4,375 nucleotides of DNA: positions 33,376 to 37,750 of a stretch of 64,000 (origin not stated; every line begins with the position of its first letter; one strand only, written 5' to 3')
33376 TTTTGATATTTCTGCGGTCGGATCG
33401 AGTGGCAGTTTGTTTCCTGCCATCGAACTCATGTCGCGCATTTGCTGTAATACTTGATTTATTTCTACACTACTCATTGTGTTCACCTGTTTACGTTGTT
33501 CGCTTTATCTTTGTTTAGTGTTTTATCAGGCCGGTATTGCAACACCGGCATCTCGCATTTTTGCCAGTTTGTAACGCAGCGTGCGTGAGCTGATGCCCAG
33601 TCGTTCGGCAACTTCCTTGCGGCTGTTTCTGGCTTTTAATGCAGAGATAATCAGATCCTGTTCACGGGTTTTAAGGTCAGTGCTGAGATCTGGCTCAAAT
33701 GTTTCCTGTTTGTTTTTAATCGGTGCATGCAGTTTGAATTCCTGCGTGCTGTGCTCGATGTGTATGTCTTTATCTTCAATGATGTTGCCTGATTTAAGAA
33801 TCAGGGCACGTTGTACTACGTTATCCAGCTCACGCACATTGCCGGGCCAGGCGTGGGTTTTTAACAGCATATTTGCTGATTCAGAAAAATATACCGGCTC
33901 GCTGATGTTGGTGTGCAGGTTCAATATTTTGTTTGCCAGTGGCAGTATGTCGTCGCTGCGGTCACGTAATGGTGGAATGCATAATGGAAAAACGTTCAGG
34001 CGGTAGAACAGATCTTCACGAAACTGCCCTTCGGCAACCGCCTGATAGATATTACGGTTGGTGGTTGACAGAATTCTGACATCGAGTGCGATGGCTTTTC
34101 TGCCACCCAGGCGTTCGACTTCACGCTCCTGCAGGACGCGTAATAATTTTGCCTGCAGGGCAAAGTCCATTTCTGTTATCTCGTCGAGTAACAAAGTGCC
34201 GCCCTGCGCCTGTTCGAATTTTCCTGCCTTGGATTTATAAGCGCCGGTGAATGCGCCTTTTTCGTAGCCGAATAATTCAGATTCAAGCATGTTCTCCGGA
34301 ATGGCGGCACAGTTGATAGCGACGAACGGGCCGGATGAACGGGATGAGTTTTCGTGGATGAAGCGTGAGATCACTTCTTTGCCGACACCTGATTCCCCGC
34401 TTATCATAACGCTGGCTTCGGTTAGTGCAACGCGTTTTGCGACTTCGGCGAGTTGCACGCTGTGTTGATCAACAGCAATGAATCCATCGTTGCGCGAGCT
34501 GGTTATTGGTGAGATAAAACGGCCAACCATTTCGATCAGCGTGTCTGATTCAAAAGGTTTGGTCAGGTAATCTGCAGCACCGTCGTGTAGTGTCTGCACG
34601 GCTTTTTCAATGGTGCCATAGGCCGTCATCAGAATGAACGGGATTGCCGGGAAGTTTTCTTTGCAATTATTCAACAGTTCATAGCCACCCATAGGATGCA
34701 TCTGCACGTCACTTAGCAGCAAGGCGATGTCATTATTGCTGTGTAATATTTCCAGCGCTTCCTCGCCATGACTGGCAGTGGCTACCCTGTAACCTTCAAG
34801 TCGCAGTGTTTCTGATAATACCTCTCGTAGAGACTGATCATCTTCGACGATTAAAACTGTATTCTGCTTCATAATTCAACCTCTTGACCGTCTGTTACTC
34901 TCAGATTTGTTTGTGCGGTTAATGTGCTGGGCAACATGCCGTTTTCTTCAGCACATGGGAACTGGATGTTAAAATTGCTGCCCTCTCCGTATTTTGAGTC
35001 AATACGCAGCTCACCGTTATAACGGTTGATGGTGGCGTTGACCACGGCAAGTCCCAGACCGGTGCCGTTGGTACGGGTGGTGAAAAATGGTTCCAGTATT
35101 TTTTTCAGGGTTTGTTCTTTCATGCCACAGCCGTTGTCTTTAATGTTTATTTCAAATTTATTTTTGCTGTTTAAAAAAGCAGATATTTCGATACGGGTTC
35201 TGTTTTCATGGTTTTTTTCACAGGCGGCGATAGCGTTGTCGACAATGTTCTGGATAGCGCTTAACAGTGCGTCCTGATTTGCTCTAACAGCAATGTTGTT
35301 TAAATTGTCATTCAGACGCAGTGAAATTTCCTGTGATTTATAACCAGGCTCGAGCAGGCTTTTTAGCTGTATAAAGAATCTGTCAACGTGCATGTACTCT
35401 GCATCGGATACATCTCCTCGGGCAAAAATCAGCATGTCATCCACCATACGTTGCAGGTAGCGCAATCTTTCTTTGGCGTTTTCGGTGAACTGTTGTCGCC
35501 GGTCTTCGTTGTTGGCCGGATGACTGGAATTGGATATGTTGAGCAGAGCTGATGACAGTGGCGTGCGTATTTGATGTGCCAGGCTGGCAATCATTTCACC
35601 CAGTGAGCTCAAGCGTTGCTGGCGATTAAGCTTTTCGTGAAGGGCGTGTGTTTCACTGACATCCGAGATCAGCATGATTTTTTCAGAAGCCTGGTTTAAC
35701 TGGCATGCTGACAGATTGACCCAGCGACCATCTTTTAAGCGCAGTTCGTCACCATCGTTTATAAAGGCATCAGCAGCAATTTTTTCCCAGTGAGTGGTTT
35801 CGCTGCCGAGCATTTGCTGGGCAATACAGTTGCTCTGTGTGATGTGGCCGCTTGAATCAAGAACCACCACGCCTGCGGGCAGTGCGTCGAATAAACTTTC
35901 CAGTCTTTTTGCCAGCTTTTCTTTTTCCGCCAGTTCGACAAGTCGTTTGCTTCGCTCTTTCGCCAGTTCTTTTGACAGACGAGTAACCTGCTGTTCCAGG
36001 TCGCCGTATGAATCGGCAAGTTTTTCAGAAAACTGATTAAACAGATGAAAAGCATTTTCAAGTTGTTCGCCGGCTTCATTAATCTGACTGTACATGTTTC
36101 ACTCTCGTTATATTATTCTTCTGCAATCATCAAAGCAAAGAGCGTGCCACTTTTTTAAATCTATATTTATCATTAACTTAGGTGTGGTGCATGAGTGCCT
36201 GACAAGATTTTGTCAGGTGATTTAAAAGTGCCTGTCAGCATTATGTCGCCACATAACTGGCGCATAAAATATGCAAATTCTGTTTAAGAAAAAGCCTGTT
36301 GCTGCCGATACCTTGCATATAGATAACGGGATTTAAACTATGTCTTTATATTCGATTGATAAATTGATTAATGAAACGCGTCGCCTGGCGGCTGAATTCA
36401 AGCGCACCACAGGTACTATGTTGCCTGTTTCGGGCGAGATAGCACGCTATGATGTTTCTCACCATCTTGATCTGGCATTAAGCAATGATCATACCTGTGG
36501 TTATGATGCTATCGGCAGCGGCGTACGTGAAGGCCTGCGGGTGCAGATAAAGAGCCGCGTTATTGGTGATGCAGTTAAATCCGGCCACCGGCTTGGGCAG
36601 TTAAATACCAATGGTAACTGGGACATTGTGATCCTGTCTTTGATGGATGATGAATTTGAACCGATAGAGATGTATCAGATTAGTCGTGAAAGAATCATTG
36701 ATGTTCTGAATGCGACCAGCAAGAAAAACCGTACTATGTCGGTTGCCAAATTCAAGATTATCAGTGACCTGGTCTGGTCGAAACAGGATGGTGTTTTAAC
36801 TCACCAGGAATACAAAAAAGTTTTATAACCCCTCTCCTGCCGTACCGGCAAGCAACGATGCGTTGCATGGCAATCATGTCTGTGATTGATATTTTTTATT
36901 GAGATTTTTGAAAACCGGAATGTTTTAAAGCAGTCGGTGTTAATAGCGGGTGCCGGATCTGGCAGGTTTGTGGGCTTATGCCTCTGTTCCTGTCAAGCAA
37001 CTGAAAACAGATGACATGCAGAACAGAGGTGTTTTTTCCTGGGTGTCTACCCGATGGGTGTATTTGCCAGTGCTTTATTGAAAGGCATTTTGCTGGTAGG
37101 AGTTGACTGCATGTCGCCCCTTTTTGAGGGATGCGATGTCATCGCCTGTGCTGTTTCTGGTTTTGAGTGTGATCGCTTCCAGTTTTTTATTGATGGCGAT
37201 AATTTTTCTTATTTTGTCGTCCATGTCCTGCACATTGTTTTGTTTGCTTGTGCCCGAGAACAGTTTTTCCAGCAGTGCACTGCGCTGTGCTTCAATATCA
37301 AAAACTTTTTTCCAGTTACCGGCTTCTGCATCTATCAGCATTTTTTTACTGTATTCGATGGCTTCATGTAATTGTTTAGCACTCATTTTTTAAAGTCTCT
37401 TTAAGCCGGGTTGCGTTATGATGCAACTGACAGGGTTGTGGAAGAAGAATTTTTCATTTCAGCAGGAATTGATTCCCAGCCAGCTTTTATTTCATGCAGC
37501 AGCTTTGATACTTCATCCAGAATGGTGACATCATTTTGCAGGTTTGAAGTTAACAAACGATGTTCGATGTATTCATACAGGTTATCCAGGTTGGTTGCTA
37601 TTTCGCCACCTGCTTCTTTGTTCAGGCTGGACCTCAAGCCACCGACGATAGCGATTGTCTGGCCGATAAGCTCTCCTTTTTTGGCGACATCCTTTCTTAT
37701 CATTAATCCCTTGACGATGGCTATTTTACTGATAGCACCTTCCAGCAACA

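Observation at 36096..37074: The fleQ/flrA master-regulator slot is empty and holds an opposite-strand 162-aa orphan with a nuclease-fold-like motif and a sigma28-type promoter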

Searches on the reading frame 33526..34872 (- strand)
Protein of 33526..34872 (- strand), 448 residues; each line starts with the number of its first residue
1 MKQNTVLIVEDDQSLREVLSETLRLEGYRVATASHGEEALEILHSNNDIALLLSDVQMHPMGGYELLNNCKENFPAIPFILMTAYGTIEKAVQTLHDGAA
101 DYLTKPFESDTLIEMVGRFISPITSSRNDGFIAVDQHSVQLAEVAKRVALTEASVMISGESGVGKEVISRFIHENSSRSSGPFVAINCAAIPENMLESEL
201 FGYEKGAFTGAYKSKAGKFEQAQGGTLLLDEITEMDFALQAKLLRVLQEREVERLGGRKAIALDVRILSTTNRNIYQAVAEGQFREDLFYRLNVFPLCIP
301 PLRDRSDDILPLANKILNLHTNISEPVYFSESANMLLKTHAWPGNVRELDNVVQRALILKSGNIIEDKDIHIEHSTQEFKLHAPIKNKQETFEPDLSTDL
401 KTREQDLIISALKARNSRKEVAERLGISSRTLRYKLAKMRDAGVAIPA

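Call 4: search_protein_families(library=pfam, proteins=[window:33526-34872:-], max_evalue=0.1)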
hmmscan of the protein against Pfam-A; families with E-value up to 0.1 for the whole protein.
window:33526-34872:- (448 aa): 22 families
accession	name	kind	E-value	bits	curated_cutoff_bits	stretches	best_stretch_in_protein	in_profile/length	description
PF00158.32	Sigma54_activat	-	9.3e-70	234.1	20.2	1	135-297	5-167/168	Sigma-54 interaction domain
PF00072.30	Response_reg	-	1e-26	93.7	30.2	1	6-116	1-110/111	Response regulator receiver domain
PF14532.12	Sigma54_activ_2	-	3.8e-20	73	25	1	138-302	7-138/138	Sigma-54 interaction domain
PF25601.1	AAA_lid_14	-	3.4e-17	62.5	27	1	303-377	1-77/87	AAA+ ATPase lid domain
PF02954.25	HTH_8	-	1e-08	35.2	22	1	403-438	5-41/42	Bacterial regulatory protein, Fis family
PF07728.20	AAA_5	-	2e-05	25.1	22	1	155-274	2-124/139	AAA domain (dynein-related subfamily)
PF13412.12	HTH_24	-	3e-05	23.9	21.9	1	413-444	15-46/48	Winged helix-turn-helix DNA-binding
PF12840.13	HTH_20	-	4.1e-05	23.9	27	1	411-444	12-47/51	Helix-turn-helix domain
PF07724.20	AAA_2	-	0.00091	19.7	27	1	152-274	3-126/166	AAA domain (Cdc48 subfamily)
PF00376.29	MerR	-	0.0013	19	28.2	1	419-434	3-18/38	MerR family regulatory protein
PF08279.18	HTH_11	-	0.0013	19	25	1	408-446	5-46/55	HTH domain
PF13556.12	HTH_30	-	0.0034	17.6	27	1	412-440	9-37/59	PucR C-terminal helix-turn-helix domain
PF13191.12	AAA_16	-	0.0036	18.2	32.6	1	140-191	11-63/167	AAA ATPase domain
PF18024.7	HTH_50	-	0.0038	17.3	27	1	396-436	4-44/50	Helix-turn-helix domain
PF13518.12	HTH_28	-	0.0076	16.8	25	1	408-443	5-40/52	Helix-turn-helix domain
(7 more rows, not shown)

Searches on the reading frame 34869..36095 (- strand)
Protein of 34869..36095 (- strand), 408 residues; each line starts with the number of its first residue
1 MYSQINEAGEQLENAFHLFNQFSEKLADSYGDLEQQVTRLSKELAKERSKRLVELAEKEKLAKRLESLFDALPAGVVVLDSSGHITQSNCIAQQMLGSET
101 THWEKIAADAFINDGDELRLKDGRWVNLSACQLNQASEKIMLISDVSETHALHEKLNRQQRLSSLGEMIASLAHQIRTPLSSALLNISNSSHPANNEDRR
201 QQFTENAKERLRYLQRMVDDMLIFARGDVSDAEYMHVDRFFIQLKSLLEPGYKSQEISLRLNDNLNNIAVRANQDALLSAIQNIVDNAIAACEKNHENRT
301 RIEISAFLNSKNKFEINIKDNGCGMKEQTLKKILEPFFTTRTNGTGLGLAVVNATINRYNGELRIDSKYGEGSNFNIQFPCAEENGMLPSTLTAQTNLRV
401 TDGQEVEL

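Call 4: search_protein_families(library=pfam, proteins=[window:34869-36095:-], max_evalue=0.1)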
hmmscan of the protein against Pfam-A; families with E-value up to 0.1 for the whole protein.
window:34869-36095:- (408 aa): 12 families
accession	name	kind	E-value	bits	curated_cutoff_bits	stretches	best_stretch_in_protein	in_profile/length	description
PF02518.31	HATPase_c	-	9.6e-23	81.2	26.4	1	273-381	2-109/111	Histidine kinase-, DNA gyrase B-, and HSP90-like ATPase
PF00512.31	HisKA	-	1.7e-11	44.4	26.9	1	165-228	2-64/66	His Kinase A (phospho-acceptor) domain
PF14501.12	HATPase_c_5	-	6e-09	36.2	22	1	275-368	4-91/102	GHKL domain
PF13589.12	HATPase_c_3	-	1.8e-06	28.4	25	1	279-340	5-59/137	Histidine kinase-, DNA gyrase B-, and HSP90-like ATPase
PF13188.13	PAS_8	-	0.0047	17.2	21.8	1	64-97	2-35/65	PAS domain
PF18980.5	DUF5716_C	-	0.015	14.7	34.7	1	289-325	245-281/296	Family of unknown function (DUF5716) C-terminal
PF13643.11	DUF4145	-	0.02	15.4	23.1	1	127-178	12-63/88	Domain of unknown function (DUF4145)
PF00989.32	PAS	-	0.027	14.9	22.6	1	64-97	2-35/113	PAS fold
PF13581.12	HATPase_c_2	-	0.036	14.5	27.4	1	280-357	35-110/127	Histidine kinase-like ATPase domain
PF08448.16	PAS_4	-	0.074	13.7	23.1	0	69-103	1-35/110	PAS fold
PF10144.15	SMP_2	-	0.078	13.1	28.9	1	33-93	41-101/159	Bacterial virulence factor haemolysin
PF10866.13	DUF2704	-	0.087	13.1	22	0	213-314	41-140/167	Protein of unknown function (DUF2704)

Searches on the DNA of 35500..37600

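Call 67: search_rna_families(source=window, start=35500, end=37600, threshold=evalue, max_evalue=1)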
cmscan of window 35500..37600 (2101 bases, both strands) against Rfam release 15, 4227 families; matches with E-value up to 1: 2.
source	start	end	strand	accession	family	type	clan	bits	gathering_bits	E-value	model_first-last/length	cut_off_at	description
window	36701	36789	+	RF00821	mir-249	Gene; miRNA;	-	20.9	70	0.19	1-97/97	no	mir-249 microRNA precursor family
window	36643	36711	+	RF01139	sR2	Gene; snRNA; snoRNA; CD-box;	-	17.4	42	0.66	1-57/57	no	Small nucleolar RNA sR2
